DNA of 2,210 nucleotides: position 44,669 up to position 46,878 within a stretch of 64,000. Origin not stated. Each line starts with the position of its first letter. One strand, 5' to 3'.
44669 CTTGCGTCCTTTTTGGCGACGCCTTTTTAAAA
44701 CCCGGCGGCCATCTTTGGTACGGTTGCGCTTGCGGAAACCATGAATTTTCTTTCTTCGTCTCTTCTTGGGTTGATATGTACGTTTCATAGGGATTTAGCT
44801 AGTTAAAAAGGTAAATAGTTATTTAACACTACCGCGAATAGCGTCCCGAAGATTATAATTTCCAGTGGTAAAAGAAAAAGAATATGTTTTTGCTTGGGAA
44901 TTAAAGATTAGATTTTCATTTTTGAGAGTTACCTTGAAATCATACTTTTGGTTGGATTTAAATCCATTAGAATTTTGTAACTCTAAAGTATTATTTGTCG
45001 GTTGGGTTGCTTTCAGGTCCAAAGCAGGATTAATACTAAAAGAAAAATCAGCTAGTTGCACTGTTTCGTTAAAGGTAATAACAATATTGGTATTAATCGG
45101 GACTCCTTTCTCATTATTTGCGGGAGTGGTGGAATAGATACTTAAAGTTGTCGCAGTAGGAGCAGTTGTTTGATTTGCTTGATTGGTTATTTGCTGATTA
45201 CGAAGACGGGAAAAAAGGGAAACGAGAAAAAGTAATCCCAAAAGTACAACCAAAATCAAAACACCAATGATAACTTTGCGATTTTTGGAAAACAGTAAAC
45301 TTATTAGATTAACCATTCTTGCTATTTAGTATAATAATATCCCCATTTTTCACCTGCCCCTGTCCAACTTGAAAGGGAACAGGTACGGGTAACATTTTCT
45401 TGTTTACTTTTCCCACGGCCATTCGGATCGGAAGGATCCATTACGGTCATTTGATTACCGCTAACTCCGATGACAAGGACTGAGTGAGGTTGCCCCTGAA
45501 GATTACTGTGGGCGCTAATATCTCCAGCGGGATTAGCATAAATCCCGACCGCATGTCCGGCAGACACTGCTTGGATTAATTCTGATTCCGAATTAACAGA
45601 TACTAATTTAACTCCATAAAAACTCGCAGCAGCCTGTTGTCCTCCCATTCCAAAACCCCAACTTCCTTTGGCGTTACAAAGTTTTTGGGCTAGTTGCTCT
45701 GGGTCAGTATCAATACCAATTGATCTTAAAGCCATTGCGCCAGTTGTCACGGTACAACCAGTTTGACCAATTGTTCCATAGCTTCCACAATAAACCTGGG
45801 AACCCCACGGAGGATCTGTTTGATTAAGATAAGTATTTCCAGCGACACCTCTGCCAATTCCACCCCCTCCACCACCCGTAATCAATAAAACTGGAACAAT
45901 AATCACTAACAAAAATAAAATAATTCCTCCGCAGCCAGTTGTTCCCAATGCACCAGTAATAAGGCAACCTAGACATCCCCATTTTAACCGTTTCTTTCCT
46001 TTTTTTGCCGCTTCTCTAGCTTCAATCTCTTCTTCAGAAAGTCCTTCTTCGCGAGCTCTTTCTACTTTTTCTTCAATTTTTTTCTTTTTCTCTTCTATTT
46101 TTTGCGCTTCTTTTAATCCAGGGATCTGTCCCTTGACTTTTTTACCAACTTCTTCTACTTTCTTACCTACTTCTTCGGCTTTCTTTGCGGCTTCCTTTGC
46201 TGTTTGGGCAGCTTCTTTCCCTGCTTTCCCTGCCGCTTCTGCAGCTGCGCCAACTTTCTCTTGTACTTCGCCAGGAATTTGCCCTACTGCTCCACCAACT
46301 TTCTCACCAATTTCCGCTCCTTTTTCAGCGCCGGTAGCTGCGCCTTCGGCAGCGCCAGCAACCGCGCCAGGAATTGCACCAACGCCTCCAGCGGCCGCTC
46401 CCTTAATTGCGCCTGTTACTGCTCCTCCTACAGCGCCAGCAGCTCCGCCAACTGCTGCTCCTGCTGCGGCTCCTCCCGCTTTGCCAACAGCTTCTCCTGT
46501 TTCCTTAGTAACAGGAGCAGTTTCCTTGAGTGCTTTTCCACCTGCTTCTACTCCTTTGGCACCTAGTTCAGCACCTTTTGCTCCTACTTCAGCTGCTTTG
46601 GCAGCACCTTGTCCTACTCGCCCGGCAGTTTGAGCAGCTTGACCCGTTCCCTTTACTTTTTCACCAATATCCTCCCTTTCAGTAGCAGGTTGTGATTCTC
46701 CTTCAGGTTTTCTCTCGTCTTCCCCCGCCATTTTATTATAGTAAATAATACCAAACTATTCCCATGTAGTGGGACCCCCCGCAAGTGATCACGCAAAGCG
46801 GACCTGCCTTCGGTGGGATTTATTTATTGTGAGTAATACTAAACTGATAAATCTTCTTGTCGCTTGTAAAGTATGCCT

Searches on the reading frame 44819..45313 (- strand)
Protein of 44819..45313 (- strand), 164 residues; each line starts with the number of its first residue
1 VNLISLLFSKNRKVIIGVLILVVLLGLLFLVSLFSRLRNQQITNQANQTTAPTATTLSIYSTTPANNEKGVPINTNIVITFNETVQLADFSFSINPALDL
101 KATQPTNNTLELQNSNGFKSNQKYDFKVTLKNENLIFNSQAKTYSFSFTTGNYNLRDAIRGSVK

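Call 66: search_protein_families(library=pfam, proteins=[window:44819-45313:-], max_evalue=0.01)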
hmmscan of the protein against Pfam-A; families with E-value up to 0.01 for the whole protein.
window:44819-45313:- (164 aa): 1 family
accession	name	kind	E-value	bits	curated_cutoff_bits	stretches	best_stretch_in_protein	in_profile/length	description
PF13205.12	Big_5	-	7.8e-10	39.9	23.6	1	55-150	3-105/105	Bacterial Ig-like domain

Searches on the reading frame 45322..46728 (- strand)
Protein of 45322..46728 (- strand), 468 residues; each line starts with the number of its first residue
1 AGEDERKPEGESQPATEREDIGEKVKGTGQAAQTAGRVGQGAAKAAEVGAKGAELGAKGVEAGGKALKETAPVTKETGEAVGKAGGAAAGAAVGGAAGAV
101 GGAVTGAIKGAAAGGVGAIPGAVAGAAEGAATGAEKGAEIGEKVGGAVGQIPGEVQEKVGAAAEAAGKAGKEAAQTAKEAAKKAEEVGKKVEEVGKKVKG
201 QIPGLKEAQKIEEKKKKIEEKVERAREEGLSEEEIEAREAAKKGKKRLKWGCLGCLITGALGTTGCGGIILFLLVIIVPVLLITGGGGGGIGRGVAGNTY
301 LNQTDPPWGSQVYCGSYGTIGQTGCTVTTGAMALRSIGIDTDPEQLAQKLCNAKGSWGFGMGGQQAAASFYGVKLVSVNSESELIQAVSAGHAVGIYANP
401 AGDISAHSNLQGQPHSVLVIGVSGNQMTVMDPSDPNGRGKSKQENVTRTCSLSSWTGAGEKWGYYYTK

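Call 16: search_protein_families(library=pfam, proteins=[window:45322-46728:-], max_evalue=0.001)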
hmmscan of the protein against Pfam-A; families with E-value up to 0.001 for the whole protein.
window:45322-46728:- (468 aa): 1 family
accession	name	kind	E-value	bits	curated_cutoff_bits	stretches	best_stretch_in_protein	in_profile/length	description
PF13529.12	Peptidase_C39_2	-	1.2e-09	39.3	24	1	300-432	5-142/143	Peptidase_C39 like family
